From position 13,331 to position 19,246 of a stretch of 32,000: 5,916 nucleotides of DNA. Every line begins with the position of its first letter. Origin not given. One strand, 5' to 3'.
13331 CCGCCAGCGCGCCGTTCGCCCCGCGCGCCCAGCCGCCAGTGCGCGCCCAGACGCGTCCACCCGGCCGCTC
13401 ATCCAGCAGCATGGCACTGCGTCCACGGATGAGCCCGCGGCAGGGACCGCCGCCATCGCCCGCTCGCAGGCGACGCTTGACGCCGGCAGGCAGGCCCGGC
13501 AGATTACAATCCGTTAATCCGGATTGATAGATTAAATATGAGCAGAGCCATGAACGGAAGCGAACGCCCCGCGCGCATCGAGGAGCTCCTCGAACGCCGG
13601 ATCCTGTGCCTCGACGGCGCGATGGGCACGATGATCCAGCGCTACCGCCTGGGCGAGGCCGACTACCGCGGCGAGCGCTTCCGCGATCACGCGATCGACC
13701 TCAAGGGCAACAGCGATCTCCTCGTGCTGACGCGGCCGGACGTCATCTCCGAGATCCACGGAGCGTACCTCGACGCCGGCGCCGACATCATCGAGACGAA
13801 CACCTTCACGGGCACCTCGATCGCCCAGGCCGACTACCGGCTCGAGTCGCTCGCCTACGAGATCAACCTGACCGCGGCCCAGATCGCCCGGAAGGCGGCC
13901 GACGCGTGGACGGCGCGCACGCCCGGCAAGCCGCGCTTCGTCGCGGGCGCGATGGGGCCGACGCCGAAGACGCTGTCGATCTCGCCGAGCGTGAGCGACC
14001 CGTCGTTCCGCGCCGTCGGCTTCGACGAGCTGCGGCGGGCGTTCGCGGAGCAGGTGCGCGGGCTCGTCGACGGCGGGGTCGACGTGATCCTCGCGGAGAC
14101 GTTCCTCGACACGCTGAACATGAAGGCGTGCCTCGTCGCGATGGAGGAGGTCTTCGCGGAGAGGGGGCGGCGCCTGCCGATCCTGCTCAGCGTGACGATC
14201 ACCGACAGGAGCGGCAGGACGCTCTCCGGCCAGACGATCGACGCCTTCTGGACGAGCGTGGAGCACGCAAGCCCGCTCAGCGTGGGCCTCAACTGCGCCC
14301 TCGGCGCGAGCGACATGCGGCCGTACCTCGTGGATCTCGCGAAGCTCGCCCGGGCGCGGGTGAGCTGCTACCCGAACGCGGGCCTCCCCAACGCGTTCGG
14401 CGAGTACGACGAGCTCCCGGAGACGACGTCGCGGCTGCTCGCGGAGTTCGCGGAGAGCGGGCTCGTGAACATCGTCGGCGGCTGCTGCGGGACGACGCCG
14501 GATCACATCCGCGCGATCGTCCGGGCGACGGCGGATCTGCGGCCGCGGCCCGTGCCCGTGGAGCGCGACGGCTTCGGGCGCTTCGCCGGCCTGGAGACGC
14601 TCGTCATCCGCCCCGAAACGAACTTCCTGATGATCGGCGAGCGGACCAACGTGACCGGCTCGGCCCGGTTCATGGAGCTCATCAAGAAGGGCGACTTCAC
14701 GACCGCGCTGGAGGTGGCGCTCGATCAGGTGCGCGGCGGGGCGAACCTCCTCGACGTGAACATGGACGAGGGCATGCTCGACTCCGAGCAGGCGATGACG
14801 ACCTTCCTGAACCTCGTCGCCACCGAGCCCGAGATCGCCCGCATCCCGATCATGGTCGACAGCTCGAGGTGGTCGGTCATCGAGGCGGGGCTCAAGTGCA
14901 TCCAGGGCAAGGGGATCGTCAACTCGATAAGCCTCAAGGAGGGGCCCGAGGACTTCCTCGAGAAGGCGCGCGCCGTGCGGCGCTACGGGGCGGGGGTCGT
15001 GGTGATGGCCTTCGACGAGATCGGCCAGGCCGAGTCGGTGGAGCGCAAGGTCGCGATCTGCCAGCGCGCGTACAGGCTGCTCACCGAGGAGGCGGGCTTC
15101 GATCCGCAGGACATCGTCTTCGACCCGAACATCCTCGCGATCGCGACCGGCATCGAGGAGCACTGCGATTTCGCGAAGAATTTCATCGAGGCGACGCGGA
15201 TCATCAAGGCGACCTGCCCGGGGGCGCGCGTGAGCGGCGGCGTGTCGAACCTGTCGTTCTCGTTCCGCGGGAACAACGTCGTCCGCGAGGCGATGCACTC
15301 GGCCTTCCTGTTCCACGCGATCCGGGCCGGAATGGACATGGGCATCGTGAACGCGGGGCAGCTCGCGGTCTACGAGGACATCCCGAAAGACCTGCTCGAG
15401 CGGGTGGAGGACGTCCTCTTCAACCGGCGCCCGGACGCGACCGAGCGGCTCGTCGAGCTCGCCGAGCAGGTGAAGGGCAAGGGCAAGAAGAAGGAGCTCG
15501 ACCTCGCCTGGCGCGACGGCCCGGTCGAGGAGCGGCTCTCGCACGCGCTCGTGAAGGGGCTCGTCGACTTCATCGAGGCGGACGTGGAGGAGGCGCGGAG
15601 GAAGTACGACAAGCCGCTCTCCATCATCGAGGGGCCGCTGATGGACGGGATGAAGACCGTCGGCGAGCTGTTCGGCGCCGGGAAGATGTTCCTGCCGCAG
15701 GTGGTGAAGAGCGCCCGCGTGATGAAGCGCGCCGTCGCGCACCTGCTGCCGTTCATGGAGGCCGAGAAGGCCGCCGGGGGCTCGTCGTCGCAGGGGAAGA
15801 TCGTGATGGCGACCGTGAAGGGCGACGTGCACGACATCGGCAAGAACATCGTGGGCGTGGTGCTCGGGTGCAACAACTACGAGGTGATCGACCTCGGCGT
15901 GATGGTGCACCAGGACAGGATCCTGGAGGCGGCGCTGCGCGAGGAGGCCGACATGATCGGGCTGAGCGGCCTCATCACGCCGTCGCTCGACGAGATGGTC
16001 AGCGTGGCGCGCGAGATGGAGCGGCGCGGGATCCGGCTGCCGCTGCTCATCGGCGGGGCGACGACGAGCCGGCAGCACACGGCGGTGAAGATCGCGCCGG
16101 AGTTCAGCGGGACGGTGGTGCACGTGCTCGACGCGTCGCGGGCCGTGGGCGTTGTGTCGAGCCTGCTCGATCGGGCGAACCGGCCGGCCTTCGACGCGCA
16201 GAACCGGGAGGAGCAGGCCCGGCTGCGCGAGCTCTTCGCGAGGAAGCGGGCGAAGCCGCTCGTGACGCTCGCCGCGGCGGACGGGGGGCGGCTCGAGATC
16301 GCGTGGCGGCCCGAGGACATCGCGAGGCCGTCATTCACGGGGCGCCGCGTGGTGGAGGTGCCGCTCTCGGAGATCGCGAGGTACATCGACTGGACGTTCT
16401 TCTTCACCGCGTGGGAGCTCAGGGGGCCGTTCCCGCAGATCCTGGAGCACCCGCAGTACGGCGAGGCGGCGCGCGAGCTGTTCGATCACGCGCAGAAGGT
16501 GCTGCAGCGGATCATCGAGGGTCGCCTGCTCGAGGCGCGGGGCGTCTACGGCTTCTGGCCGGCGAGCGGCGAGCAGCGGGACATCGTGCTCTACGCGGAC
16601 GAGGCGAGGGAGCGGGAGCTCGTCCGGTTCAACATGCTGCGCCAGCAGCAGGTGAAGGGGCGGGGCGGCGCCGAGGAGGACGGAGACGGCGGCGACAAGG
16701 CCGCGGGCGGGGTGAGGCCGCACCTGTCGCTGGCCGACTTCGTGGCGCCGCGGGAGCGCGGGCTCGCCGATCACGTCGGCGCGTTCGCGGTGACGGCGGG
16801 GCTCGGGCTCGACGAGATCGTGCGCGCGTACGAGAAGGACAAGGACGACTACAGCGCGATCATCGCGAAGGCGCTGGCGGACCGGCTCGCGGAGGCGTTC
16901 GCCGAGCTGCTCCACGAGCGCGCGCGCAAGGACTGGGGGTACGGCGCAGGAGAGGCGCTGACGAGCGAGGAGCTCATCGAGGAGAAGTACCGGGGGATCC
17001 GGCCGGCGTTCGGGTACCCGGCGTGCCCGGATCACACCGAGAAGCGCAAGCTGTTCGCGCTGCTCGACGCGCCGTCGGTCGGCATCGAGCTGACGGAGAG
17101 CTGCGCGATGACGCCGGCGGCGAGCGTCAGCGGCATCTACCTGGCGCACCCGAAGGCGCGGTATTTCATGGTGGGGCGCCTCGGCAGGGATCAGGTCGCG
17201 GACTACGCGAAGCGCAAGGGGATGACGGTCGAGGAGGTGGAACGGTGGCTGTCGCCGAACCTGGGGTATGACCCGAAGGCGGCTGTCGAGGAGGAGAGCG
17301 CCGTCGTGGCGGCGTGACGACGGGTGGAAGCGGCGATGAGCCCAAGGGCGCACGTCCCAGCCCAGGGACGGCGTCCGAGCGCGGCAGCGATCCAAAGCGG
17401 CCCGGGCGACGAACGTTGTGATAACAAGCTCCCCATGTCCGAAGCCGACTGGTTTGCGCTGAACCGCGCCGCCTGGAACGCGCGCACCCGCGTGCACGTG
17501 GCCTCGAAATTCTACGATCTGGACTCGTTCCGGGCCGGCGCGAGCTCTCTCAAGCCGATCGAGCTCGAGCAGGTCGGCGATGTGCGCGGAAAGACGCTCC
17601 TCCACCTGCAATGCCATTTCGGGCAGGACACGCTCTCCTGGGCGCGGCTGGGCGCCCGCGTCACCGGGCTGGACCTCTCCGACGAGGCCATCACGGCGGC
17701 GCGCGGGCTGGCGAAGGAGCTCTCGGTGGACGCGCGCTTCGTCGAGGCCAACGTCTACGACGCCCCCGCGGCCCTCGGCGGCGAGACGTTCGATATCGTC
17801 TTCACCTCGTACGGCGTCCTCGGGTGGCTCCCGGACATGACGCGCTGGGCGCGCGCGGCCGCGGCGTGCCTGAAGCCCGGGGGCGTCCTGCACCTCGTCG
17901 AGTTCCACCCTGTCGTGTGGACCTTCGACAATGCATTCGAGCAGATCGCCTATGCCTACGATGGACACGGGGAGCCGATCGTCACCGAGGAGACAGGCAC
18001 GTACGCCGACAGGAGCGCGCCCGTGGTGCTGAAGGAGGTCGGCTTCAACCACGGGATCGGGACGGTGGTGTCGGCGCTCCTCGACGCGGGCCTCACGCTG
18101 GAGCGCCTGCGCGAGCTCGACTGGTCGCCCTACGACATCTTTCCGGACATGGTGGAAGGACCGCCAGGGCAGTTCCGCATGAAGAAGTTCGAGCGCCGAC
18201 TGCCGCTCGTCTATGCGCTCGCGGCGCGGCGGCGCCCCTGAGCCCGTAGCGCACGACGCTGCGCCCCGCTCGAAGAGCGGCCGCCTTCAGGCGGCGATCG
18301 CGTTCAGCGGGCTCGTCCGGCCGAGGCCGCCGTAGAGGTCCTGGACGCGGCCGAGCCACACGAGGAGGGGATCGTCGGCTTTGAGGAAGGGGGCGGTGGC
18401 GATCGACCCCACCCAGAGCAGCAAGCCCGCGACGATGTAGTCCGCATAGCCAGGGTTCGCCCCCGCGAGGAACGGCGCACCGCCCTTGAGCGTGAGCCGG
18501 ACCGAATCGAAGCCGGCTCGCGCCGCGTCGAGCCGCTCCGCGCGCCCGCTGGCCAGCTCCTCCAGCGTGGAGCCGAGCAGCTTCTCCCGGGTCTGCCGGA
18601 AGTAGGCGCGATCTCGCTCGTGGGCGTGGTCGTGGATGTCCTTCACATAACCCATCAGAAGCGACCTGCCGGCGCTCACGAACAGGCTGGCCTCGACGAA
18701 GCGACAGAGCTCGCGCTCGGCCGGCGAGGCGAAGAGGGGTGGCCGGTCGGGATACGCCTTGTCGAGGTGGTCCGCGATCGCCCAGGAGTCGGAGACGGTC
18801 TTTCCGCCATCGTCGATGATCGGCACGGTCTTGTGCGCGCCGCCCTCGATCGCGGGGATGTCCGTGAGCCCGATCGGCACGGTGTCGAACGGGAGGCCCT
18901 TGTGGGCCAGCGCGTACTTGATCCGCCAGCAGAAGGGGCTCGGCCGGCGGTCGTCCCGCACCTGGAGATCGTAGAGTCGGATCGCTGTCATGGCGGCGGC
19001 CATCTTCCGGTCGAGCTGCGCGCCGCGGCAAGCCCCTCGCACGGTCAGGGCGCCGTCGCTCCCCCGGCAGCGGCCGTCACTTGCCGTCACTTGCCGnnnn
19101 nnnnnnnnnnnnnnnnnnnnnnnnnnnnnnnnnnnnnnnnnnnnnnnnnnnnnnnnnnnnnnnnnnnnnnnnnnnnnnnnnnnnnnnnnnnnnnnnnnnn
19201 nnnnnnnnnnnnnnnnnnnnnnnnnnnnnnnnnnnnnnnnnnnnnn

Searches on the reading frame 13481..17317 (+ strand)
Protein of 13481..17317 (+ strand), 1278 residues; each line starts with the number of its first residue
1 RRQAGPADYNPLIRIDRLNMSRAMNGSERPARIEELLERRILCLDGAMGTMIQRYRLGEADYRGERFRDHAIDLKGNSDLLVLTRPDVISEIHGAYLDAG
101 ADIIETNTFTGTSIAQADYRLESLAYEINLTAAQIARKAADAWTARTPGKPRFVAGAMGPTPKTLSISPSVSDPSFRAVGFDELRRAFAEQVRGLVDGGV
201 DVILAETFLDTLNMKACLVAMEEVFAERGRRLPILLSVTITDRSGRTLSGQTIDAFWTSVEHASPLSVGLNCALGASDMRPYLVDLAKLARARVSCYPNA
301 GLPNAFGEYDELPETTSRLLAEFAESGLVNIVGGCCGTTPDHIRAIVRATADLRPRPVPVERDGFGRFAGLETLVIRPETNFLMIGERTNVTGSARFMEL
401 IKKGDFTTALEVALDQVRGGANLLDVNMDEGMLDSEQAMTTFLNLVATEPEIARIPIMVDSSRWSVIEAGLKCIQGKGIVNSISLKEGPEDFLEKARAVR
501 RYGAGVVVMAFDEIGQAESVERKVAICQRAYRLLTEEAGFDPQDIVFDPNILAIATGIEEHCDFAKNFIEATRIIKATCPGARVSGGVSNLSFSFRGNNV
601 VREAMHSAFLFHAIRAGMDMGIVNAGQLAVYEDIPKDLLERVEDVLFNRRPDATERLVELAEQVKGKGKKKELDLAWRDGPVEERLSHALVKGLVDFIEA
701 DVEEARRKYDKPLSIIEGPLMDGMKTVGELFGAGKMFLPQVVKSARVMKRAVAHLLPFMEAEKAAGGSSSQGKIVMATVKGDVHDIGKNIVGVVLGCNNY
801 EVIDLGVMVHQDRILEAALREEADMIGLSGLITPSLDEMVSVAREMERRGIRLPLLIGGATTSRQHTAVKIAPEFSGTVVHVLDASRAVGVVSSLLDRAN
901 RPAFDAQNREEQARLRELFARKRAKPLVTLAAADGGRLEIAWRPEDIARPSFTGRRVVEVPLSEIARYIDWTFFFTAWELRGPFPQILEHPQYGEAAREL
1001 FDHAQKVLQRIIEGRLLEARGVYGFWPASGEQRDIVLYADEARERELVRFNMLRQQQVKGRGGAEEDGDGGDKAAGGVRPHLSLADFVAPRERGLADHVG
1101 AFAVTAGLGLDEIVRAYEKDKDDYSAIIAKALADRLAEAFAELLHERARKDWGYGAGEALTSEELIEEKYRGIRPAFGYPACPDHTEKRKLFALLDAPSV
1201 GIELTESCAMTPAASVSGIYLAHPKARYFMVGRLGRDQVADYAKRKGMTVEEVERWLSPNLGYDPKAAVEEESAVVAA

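Call 30: search_protein_families(library=pfam, proteins=[window:13481-17317:+], max_evalue=0.001)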
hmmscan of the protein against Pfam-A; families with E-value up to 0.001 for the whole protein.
window:13481-17317:+ (1278 aa): 5 families
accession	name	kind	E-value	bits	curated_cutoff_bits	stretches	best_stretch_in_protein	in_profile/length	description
PF02965.22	Met_synt_B12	-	3.7e-113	378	25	1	962-1247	2-273/273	Vitamin B12 dependent methionine synthase, activation domain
PF02574.22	S-methyl_trans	-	1e-93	314.8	22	1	43-349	2-282/283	Homocysteine S-methyltransferase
PF00809.28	Pterin_bind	-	4.9e-58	197.1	25.5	1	386-624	1-244/244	Pterin binding enzyme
PF02607.22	B12-binding_2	-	8.1e-25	87.3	23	1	682-755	1-73/74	B12 binding domain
PF02310.24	B12-binding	-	1.4e-20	73.8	32.1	1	772-863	1-94/121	B12 binding domain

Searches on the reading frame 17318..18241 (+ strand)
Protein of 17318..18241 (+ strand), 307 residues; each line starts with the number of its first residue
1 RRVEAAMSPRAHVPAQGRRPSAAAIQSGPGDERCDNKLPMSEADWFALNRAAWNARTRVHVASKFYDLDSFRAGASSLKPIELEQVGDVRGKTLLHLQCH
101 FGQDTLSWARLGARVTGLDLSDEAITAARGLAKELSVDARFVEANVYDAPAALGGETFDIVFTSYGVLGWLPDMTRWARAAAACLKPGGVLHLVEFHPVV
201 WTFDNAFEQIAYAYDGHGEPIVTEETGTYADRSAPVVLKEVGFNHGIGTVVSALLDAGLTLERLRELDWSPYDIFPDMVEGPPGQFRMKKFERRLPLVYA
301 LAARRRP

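Call 30: search_protein_families(library=pfam, proteins=[window:17318-18241:+], max_evalue=0.001)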
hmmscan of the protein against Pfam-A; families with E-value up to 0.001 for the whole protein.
window:17318-18241:+ (307 aa): 6 families
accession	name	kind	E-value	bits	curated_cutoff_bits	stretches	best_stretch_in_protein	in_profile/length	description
PF08242.18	Methyltransf_12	-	6.8e-15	56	30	1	95-191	1-98/98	Methyltransferase domain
PF08241.18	Methyltransf_11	-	1.1e-13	52.1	21.2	1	96-191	2-93/95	Methyltransferase domain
PF13649.12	Methyltransf_25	-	1.8e-13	51.4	27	1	95-189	2-97/97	Methyltransferase domain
PF13847.12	Methyltransf_31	-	1.5e-08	34.9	27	1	91-196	4-112/145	Methyltransferase domain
PF01209.24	Ubie_methyltran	-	4.7e-08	33.1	20.1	1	85-212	42-171/233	ubiE/COQ5 methyltransferase family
PF13489.12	Methyltransf_23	-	3.3e-07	30.6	27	1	97-212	29-134/164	Methyltransferase domain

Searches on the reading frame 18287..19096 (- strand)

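Call 30: search_protein_families(library=pfam, proteins=[window:18287-19096:-], max_evalue=0.001)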
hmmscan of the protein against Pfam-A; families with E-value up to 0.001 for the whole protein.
window:18287-19096:- (269 aa): 4 families
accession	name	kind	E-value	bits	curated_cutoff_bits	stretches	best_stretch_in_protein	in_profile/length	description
PF22041.1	GST_C_7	-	3e-19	69.8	27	1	139-233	11-112/140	Glutathione S-transferase, C-terminal domain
PF13417.12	GST_N_3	-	8.1e-11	42.5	22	1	53-118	7-74/75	Glutathione S-transferase, N-terminal domain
PF13409.12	GST_N_2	-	2.3e-10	41.4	25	1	53-113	2-69/70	Glutathione S-transferase, N-terminal domain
PF02798.26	GST_N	-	0.00042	21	20.9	0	51-112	9-75/76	Glutathione S-transferase, N-terminal domain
